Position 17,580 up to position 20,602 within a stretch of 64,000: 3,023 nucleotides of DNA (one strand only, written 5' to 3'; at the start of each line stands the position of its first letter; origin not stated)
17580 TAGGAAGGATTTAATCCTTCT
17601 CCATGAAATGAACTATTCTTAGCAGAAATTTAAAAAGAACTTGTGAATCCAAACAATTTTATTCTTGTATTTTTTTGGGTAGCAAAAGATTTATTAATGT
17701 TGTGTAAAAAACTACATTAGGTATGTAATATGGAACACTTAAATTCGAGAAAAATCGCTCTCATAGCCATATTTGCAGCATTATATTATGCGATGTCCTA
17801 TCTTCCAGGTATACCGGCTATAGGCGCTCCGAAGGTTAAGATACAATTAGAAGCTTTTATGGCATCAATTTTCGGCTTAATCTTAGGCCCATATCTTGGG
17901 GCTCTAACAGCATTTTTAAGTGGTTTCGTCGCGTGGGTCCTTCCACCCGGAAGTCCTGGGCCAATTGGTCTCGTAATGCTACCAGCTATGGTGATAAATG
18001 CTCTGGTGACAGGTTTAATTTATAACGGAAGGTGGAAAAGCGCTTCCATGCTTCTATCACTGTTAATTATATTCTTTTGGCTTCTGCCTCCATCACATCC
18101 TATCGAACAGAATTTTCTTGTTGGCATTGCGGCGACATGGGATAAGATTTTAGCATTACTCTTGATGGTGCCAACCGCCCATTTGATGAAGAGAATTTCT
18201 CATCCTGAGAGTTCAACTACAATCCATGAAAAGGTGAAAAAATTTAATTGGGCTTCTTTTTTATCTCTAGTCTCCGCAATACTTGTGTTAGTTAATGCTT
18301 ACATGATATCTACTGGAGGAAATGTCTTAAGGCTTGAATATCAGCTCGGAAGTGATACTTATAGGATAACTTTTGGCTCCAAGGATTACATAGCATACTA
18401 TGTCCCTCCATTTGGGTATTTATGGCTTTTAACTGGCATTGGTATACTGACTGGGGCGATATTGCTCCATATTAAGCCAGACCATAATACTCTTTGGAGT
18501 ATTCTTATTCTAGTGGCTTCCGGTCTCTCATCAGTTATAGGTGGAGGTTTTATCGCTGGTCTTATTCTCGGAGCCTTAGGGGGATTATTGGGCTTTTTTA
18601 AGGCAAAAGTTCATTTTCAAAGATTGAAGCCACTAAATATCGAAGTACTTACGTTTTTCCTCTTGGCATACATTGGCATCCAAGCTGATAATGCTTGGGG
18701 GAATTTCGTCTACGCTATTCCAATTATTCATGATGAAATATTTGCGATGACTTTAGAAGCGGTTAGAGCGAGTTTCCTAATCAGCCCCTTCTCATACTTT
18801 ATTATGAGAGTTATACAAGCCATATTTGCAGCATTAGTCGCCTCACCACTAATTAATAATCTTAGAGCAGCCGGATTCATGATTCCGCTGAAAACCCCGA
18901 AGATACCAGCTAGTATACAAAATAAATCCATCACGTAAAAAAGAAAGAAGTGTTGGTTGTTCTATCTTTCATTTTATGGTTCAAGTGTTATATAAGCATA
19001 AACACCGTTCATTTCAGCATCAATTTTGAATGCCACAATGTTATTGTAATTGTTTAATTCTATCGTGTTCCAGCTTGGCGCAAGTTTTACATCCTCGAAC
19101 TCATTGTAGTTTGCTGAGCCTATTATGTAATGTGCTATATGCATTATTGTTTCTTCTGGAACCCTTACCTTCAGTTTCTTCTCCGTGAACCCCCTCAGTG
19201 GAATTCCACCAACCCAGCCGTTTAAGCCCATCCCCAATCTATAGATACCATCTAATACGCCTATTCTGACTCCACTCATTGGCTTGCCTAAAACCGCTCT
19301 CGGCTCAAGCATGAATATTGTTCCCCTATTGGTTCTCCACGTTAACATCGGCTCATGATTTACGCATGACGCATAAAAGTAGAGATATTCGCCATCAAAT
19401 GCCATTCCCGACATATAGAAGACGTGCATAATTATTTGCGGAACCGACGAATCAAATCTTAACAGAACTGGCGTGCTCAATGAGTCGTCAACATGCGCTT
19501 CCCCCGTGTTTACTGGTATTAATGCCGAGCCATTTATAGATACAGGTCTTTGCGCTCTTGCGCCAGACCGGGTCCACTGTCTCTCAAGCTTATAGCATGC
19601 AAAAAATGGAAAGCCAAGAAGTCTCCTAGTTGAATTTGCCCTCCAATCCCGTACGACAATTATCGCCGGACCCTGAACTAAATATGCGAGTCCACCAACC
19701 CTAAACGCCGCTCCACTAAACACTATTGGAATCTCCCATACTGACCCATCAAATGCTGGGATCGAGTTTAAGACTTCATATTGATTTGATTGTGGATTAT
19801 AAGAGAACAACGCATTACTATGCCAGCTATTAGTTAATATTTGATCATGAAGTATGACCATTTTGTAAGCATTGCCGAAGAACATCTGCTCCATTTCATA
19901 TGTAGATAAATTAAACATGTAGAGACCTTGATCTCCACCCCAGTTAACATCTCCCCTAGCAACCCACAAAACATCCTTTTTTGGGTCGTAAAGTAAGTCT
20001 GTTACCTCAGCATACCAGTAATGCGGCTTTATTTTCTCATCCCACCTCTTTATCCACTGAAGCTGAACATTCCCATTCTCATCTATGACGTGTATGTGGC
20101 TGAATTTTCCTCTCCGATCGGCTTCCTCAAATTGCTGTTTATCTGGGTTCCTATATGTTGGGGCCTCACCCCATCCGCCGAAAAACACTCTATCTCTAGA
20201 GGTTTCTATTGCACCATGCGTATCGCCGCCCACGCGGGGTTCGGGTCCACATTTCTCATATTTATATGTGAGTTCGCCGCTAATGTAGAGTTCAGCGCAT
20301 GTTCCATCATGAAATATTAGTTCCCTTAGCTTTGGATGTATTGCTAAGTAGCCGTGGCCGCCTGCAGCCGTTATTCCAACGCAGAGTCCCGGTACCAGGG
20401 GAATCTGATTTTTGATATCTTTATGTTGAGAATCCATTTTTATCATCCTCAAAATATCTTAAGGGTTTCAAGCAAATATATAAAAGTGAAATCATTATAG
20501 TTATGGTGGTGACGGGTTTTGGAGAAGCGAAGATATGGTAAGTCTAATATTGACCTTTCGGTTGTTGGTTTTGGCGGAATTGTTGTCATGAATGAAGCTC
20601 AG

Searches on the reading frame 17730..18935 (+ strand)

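Call 60: search_protein_families(library=pfam, proteins=[window:17730-18935:+], max_evalue=0.00001)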
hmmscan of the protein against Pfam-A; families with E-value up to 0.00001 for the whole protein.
window:17730-18935:+ (402 aa): 1 family
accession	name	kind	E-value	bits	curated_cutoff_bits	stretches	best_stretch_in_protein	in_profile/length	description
PF07155.17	ECF-ribofla_trS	-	4e-07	30.6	26.7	1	5-106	3-102/172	ECF-type riboflavin transporter, S component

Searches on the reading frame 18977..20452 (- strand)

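Call 20: search_protein_families(library=pfam, proteins=[window:18977-20452:-], max_evalue=0.001)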
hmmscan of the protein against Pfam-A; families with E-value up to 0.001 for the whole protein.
window:18977-20452:- (492 aa): 1 family
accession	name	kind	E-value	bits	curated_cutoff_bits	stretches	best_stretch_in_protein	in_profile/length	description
PF09910.14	DUF2139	-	4.2e-25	89.1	25.9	1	59-206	18-161/340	Uncharacterized protein conserved in archaea (DUF2139)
